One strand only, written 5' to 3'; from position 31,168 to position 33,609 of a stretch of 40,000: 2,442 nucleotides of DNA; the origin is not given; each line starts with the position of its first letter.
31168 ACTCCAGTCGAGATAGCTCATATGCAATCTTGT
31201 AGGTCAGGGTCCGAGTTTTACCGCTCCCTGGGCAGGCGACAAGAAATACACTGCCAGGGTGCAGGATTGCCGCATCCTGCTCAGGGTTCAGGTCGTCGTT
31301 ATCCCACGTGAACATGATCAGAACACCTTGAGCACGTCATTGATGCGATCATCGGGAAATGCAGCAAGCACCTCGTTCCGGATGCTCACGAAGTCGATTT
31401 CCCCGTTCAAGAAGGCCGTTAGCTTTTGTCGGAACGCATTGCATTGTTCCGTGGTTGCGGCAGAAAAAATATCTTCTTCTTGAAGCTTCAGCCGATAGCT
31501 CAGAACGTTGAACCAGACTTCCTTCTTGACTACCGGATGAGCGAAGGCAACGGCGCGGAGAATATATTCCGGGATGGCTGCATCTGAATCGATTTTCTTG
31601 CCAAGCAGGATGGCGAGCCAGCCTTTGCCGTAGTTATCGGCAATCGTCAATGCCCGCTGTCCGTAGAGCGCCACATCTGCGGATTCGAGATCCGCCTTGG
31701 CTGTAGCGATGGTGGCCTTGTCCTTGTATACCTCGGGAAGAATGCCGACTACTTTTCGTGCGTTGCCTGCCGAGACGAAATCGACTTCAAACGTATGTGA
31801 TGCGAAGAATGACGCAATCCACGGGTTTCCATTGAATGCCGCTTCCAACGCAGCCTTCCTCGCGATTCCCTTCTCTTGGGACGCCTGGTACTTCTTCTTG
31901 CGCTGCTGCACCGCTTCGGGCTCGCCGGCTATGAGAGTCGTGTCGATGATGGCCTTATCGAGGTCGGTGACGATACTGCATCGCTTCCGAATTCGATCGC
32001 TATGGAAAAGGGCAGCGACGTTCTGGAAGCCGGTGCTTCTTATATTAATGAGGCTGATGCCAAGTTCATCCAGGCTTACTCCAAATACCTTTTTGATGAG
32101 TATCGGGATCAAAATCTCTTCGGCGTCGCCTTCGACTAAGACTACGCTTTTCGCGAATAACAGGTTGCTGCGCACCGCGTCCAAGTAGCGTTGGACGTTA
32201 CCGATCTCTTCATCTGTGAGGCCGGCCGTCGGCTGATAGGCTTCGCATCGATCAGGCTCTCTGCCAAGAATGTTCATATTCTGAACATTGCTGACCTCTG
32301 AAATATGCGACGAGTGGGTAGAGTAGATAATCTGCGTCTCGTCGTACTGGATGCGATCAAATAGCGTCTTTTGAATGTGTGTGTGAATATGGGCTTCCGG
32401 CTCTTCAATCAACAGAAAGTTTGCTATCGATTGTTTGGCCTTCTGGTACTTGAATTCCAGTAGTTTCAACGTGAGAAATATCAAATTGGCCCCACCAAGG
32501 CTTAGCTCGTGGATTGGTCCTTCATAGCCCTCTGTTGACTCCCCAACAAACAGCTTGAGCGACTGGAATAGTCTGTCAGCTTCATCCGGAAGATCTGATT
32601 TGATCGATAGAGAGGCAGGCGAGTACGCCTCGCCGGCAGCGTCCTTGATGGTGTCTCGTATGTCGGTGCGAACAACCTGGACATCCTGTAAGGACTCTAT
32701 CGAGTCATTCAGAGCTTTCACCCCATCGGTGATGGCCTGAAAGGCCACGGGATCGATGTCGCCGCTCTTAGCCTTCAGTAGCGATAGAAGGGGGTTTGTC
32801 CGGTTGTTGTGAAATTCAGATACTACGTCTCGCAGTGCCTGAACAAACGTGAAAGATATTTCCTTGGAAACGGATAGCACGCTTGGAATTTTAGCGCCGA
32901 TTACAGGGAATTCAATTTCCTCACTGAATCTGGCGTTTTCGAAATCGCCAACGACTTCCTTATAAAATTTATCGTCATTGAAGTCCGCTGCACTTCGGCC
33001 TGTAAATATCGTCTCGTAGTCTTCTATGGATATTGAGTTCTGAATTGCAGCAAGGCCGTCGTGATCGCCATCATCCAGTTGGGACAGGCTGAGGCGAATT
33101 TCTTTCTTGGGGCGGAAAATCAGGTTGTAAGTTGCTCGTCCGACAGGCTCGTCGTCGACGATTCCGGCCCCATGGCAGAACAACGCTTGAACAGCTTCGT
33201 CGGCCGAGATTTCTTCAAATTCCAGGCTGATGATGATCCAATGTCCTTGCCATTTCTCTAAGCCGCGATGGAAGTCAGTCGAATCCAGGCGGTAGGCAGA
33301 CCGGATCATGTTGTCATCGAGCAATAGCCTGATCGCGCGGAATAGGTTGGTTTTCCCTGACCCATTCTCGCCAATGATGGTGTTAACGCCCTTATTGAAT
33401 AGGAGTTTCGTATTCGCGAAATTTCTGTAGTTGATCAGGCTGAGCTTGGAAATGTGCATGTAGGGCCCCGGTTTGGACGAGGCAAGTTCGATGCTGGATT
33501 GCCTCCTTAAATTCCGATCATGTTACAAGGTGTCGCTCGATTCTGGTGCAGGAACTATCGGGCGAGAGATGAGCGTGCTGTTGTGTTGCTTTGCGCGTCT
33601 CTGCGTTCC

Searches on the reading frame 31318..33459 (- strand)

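Call 34: search_protein_families(library=pfam, proteins=[window:31318-33459:-], max_evalue=0.001)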
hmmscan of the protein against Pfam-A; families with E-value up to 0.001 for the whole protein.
window:31318-33459:- (713 aa): 8 families
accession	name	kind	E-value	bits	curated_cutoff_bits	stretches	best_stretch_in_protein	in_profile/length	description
PF13175.12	AAA_15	-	3e-32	113.1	32.1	1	1-386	1-373/374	AAA ATPase domain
PF13304.12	AAA_21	-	5.3e-19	69.8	27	2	240-386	186-302/304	AAA domain, putative AbiEii toxin, Type IV TA system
PF20469.4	OLD-like_TOPRIM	-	9.2e-17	61.8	23.2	1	434-501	1-67/67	Overcoming lysogenization defect protein-like, TOPRIM domain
PF11398.14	DUF2813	-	2.5e-11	44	21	1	1-89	1-88/372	Protein of unknown function (DUF2813)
PF02463.25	SMC_N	-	6.5e-11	42.5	40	1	3-50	2-51/220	RecF/RecN/SMC N terminal domain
PF13476.12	AAA_23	-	7.5e-11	43.5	27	1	5-51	1-47/201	AAA domain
PF13555.12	AAA_29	-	3.9e-05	23.8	27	1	4-48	2-47/61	P-loop containing region of AAA domain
PF13514.12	AAA_27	-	0.00012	22.1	22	1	1-47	1-50/206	AAA domain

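Call 63: search_protein_families(library=padloc, proteins=[window:31318-33459:-], max_evalue=0.001)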
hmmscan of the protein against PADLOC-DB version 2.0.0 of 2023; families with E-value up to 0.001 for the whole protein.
window:31318-33459:- (713 aa): 119 families (the best 25 are shown)
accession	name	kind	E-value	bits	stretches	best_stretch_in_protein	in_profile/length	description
PDLC00072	GajA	-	0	1049.4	1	1-711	1-706/709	AAA ATPase domain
PDLC00070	GajA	-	1.8e-100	335.3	2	196-638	146-589/596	AAA ATPase domain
PDLC00091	GajA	-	1e-78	263.7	2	199-643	140-622/627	AAA ATPase domain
PDLC00092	GajA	-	2e-72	242.6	1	1-639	1-600/604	AAA ATPase domain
PDLC00071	GajA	-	1.1e-69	233.8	2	200-641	141-582/588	AAA ATPase domain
PDLC00096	GajA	-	3.1e-68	229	2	199-646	141-618/630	AAA ATPase domain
PDLC00099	GajA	-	1.5e-64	217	2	246-624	210-580/626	AAA ATPase domain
PDLC00080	GajA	-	3.5e-62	209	2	200-528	147-477/622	AAA ATPase domain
PDLC00069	GajA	-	1.6e-61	206.6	2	201-564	175-570/687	AAA ATPase domain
PDLC00077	GajA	-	2.5e-55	186.2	2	199-504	191-501/616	AAA ATPase domain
PDLC00064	GajA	-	2.2e-54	183.2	1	239-645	28-461/464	AAA ATPase domain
PDLC00073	GajA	-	1.9e-43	147.3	2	197-639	135-585/589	AAA ATPase domain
PDLC00083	GajA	-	2e-42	143.4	2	204-562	152-538/639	AAA ATPase domain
PDLC00066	GajA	-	4.7e-41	139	2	199-502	135-434/567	AAA ATPase domain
PDLC00067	GajA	-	1.1e-37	127.8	2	333-506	292-465/604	AAA ATPase domain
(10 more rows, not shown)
